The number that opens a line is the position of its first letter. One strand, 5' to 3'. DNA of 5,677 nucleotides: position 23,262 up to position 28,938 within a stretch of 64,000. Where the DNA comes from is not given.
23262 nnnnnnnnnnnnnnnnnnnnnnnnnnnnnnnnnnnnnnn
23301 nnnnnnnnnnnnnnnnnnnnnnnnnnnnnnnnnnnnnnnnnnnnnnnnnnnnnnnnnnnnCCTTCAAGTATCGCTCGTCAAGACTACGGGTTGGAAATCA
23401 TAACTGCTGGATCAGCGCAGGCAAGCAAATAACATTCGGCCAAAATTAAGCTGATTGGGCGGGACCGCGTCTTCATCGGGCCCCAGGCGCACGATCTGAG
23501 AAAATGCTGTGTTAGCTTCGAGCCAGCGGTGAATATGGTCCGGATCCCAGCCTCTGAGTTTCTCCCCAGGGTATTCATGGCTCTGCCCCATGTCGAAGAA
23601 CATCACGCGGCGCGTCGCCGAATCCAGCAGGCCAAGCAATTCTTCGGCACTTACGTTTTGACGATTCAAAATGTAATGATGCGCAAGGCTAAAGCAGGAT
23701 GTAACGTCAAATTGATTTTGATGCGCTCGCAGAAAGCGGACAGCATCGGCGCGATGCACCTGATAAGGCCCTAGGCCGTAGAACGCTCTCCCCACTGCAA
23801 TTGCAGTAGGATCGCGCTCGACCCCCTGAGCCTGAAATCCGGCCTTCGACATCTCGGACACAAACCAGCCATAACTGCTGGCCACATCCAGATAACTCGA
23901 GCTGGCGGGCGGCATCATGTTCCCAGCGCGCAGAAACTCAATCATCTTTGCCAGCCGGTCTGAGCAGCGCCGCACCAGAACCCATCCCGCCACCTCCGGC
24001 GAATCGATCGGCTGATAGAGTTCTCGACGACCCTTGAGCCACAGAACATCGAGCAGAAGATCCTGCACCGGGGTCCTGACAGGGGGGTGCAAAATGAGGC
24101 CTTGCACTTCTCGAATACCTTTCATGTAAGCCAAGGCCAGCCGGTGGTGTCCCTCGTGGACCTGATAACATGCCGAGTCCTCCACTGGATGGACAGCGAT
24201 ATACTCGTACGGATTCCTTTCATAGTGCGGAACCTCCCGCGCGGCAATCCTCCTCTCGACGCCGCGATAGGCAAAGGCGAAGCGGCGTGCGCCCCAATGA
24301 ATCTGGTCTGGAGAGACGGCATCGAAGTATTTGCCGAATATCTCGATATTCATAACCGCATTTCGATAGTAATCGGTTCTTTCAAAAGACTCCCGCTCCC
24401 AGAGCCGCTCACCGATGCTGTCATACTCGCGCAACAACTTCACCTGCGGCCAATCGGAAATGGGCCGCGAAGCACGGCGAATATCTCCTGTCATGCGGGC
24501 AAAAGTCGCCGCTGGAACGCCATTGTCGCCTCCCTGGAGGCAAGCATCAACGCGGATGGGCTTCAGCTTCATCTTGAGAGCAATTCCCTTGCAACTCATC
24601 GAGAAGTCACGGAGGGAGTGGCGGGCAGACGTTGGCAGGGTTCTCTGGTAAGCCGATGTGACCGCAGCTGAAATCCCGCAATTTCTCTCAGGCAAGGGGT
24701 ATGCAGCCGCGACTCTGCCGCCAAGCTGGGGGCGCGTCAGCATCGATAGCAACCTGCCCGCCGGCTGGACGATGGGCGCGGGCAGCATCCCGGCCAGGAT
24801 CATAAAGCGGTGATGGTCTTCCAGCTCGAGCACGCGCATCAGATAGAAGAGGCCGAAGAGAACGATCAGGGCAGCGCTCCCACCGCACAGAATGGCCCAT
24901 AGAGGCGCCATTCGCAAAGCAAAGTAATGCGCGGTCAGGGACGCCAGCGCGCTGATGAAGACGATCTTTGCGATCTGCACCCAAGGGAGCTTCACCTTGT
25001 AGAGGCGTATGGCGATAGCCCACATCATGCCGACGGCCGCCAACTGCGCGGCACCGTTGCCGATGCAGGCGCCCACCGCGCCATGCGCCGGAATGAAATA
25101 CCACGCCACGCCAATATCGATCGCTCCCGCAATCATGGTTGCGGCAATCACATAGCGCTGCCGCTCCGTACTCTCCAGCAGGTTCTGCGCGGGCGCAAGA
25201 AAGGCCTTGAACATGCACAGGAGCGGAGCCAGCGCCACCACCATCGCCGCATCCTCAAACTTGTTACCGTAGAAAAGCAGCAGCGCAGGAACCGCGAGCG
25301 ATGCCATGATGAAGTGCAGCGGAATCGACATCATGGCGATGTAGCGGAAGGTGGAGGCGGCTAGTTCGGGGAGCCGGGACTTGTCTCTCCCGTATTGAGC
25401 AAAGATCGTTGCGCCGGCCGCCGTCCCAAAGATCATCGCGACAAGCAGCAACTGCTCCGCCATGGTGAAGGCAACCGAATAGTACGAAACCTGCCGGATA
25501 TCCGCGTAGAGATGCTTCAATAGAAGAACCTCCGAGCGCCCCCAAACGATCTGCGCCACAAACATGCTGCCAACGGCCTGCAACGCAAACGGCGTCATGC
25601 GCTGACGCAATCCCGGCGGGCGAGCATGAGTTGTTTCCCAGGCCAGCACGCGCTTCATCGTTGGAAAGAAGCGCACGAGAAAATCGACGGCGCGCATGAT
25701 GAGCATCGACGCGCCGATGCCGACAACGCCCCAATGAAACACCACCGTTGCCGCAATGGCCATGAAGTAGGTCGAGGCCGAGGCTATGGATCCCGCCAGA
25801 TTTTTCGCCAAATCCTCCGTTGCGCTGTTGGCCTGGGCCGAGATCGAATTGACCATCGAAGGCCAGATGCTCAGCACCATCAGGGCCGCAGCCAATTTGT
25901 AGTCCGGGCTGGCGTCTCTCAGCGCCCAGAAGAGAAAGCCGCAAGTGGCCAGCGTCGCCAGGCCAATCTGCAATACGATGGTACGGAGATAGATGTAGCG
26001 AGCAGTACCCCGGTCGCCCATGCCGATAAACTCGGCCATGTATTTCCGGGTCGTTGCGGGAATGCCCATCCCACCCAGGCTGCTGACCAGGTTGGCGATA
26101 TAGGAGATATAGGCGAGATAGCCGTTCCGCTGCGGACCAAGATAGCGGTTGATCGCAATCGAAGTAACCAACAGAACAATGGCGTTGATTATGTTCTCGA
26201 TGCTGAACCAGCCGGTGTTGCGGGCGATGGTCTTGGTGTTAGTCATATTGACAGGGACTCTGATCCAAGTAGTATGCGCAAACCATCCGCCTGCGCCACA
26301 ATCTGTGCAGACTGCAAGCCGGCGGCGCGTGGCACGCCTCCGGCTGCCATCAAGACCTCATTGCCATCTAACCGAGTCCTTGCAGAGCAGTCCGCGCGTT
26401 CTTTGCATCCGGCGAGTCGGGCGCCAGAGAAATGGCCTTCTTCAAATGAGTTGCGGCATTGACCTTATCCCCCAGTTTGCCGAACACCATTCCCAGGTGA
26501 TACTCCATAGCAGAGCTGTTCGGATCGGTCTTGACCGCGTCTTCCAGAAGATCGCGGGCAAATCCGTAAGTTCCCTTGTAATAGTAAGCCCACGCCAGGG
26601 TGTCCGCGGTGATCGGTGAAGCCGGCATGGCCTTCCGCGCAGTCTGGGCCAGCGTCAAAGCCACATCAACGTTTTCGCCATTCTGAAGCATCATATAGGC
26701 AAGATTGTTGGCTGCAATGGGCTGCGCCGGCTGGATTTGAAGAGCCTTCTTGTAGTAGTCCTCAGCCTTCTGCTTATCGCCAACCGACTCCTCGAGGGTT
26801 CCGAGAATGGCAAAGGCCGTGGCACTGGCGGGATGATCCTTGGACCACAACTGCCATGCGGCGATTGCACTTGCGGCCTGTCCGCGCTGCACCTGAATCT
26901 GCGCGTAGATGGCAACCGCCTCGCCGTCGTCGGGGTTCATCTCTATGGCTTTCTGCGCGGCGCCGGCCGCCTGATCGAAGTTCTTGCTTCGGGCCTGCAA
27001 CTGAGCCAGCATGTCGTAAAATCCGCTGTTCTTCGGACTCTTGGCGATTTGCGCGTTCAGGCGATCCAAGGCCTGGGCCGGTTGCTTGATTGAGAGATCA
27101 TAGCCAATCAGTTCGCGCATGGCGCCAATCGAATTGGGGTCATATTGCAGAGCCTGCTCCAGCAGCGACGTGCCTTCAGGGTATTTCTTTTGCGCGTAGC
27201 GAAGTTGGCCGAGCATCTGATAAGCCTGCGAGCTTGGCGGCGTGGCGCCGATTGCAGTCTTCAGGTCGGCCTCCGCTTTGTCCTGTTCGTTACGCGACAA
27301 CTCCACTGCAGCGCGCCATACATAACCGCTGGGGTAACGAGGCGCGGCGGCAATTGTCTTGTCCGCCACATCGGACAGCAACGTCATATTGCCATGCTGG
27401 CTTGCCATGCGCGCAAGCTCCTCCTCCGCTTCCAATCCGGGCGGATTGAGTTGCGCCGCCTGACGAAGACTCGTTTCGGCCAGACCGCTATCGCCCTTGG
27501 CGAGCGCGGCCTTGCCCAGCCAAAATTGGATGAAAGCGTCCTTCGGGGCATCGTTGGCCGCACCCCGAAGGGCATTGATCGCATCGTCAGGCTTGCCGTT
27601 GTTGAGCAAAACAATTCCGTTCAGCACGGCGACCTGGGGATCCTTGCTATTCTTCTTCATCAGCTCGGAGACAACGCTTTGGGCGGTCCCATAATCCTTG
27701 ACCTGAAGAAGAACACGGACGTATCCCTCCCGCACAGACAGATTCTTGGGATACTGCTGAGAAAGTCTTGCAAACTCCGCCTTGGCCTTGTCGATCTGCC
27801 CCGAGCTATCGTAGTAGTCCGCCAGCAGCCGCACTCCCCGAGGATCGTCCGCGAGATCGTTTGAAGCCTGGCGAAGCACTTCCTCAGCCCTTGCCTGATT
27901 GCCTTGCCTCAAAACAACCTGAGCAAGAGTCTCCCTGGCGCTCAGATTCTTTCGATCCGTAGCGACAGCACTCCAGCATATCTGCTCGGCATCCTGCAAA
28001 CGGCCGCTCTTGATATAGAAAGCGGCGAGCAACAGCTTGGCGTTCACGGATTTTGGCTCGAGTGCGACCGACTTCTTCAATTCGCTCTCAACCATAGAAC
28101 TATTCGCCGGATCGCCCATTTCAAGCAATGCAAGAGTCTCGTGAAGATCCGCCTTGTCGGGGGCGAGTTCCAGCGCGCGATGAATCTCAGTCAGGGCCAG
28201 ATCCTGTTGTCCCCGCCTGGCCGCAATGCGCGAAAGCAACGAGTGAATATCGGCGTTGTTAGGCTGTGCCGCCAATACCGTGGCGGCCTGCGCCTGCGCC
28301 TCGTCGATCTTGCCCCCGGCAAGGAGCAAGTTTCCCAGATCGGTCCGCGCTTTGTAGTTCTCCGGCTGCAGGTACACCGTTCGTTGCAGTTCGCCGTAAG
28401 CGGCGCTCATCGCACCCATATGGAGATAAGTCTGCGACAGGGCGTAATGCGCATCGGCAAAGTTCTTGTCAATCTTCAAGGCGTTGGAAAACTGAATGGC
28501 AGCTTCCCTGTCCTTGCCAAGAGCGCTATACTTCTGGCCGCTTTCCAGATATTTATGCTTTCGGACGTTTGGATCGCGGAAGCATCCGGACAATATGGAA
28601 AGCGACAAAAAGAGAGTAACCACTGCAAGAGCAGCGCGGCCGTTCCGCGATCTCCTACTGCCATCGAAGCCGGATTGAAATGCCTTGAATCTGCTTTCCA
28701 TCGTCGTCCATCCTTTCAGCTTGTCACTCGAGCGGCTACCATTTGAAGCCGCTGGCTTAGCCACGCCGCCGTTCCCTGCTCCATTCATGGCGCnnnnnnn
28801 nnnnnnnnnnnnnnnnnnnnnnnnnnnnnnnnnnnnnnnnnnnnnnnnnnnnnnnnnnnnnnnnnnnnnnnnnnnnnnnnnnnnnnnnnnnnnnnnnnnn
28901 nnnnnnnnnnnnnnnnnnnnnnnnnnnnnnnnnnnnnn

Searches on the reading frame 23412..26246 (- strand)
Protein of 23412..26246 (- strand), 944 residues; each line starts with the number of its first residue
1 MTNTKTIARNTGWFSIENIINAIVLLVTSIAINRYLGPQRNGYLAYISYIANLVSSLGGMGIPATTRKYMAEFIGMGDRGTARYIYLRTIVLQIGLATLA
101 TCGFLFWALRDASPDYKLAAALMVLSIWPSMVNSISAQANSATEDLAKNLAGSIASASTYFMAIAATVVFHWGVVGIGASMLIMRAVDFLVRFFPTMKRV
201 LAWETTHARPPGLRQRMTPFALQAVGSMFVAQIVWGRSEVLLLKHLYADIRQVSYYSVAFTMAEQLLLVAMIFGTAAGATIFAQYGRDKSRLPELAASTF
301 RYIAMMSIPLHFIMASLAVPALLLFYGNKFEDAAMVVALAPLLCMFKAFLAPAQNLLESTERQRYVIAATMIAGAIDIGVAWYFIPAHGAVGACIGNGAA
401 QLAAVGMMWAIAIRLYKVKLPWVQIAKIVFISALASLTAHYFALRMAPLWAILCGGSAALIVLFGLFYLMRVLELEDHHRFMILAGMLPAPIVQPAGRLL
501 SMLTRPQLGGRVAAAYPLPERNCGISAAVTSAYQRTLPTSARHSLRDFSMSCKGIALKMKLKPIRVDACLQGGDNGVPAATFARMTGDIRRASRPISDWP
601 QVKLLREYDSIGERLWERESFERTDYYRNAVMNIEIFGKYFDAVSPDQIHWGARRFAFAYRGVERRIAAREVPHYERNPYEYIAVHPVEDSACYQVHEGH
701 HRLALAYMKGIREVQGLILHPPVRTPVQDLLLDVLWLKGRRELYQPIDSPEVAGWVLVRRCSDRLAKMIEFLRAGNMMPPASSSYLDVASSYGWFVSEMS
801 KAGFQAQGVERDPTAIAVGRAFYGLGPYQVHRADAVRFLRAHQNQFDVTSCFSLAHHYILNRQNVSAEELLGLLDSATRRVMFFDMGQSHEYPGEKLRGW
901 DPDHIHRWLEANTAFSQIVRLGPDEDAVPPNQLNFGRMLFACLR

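Call 3: search_protein_families(library=ncbifam, proteins=[window:23412-26246:-], max_evalue=0.00001)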
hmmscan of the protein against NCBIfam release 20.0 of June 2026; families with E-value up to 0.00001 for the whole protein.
window:23412-26246:- (944 aa): 0 families

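Call 7: search_protein_families(library=pfam, proteins=[window:23412-26246:-], max_evalue=0.01)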
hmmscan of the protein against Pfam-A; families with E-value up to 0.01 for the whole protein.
window:23412-26246:- (944 aa): 5 families
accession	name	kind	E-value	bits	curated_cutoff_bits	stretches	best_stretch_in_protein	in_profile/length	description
PF01943.22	Polysacc_synt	-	0.00012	22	28.2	1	8-276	2-264/274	Polysaccharide biosynthesis protein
PF13440.11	Polysacc_synt_3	-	0.00013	21.7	23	1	34-333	4-291/293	Polysaccharide biosynthesis protein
PF13649.12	Methyltransf_25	-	0.00037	21.6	27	1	786-858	2-77/97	Methyltransferase domain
PF08241.18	Methyltransf_11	-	0.00038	21.5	21.2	1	786-864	1-77/95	Methyltransferase domain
PF13489.12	Methyltransf_23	-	0.0032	17.7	27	1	775-857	19-93/164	Methyltransferase domain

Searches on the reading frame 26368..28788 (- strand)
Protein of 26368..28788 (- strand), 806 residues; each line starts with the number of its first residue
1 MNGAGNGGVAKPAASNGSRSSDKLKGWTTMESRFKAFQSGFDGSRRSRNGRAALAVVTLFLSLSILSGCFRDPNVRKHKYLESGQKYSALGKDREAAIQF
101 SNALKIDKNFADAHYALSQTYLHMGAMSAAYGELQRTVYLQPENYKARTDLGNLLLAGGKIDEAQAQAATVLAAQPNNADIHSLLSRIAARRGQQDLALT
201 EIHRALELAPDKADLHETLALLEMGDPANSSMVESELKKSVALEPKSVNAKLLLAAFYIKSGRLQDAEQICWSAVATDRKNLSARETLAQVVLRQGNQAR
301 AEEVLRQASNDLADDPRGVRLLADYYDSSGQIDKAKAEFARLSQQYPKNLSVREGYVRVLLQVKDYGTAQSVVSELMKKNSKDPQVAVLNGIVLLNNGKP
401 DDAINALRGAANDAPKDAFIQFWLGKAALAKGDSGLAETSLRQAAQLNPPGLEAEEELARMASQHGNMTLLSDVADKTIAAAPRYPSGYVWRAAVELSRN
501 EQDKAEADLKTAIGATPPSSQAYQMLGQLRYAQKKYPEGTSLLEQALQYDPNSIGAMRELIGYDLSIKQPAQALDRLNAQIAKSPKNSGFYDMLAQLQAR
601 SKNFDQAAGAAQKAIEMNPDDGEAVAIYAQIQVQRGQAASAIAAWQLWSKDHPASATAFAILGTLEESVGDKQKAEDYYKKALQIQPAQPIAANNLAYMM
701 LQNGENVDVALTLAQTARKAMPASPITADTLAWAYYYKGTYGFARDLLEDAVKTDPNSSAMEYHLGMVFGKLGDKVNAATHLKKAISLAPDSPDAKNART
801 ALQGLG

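Call 3: search_protein_families(library=ncbifam, proteins=[window:26368-28788:-], max_evalue=0.00001)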
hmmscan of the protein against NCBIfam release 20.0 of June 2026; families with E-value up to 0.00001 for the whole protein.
window:26368-28788:- (806 aa): 23 families
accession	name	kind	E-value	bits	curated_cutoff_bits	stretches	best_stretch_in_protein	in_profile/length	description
TIGR02917.1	PEP_TPR_lipo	equivalog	2.6e-97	326.8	312.2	4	344-685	323-664/899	XrtA/PEP-CTERM system TPR-repeat protein PrsT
NF040959.1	MamA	equivalog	5.4e-50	169.7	200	3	72-222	32-182/204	magnetosome protein MamA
TIGR02521.1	type_IV_pilW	equivalog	4.1e-43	147.6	154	3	568-718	45-197/234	type IV pilus biogenesis/stability protein PilW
NF033762.1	social_mot_Tgl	equivalog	5.3e-34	117.7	225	3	634-796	43-207/252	social motility TPR repeat lipoprotein Tgl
TIGR00540.1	TPR_hemY_coli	hypoth_equivalog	9.6e-28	97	142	1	338-467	249-374/385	heme biosynthesis-associated TPR protein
NF033920.0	C39_PA2778_fam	equivalog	9.7e-27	94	150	1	633-719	167-252/255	PA2778 family cysteine peptidase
NF052415.1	T3SS_chap_SctY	equivalog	6.9e-24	84.4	70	0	117-207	12-105/106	type III secretion apparatus assembly chaperone SctY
NF033758.1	gliding_GltE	equivalog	7.2e-21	74.6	225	2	234-448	72-286/411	adventurous gliding motility TPR repeat lipoprotein GltE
TIGR00990.1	3a0801s09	subfamily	9.4e-20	70.8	757.25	0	476-554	355-433/615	mitochondrial import receptor subunit TOM70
TIGR03939.1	PGA_TPR_OMP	equivalog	1.2e-19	70.1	366.65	1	286-407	57-177/800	poly-beta-1,6 N-acetyl-D-glucosamine export porin PgaA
NF008757.0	PRK11788.1-5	equivalog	2e-18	66.7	363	0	588-723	180-314/388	lipopolysaccharide assembly protein LapB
TIGR02552.1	LcrH_SycD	equivalog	9.1e-18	64.3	104.8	0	731-797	58-124/136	SycD/LcrH family type III secretion system chaperone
NF008520.0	PRK11447.1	equivalog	3.5e-17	61.5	858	0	655-795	197-339/1157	cellulose synthase complex outer membrane protein BcsC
NF052400.1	M48_BAM_BepA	equivalog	1.8e-14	53.4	570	0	356-478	313-435/483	beta-barrel assembly-enhancing protease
TIGR02795.1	tol_pal_ybgF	equivalog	3e-13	50.4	90.1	0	710-801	21-118/119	tol-pal system protein YbgF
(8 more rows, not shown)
